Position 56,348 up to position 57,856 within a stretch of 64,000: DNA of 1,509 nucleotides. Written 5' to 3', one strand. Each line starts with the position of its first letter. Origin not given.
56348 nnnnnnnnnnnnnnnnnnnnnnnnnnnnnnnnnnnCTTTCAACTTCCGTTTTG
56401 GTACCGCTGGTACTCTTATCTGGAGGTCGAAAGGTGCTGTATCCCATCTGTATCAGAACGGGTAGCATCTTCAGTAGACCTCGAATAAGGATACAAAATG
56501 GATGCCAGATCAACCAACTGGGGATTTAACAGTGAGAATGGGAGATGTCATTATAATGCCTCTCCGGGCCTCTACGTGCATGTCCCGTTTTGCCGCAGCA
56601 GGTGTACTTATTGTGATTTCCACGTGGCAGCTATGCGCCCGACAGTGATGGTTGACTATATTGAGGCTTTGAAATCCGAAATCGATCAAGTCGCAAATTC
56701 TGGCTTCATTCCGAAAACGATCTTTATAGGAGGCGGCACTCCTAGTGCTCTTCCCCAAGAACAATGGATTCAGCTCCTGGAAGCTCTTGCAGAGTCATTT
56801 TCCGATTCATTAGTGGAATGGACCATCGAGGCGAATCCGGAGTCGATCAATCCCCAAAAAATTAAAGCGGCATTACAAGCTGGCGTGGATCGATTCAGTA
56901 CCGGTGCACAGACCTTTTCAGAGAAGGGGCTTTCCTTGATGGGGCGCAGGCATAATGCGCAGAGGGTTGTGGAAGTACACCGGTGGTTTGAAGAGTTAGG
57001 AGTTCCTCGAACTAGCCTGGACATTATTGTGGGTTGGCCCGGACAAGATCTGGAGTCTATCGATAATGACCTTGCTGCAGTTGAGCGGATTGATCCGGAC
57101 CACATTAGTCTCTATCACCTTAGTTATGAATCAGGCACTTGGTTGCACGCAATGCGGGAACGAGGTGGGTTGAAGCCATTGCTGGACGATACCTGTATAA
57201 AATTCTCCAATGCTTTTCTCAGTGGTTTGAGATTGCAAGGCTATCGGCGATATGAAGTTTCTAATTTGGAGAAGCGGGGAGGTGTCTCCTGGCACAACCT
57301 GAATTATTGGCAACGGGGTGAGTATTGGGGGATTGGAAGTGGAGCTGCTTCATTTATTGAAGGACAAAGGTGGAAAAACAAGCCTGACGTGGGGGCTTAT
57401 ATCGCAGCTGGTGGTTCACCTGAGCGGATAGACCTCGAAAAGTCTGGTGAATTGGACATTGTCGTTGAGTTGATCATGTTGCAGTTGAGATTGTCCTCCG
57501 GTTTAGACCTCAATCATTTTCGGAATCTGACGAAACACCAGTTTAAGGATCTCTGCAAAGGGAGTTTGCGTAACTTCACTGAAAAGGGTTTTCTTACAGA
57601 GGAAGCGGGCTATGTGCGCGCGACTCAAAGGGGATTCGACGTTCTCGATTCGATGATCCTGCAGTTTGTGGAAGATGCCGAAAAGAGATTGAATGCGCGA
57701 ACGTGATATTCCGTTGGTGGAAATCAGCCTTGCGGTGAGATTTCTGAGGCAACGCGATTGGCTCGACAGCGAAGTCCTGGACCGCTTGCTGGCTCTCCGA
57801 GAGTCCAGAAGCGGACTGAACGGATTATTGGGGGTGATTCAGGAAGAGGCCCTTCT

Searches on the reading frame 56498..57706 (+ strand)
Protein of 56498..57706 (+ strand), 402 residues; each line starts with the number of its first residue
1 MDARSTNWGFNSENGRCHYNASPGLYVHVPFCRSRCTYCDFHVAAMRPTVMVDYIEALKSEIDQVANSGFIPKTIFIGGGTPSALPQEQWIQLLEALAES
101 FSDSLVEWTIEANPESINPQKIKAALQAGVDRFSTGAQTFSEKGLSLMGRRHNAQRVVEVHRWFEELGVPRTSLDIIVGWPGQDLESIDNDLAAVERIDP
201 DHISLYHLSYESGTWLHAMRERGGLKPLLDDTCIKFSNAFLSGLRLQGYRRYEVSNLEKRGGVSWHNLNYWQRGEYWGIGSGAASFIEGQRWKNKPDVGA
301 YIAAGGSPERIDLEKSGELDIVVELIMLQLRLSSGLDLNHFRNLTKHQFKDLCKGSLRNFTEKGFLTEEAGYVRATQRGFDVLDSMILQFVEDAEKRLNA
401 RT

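Call 34: search_protein_families(library=pfam, proteins=[window:56498-57706:+], max_evalue=0.0001)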
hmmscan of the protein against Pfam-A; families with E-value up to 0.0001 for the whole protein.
window:56498-57706:+ (402 aa): 2 families
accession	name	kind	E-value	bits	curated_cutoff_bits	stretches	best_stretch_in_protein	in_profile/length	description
PF04055.27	Radical_SAM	-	1.8e-27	97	29.5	1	26-191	1-162/166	Radical SAM superfamily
PF06969.22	HemN_C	-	2.6e-13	50.3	24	1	320-381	5-66/67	HemN C-terminal domain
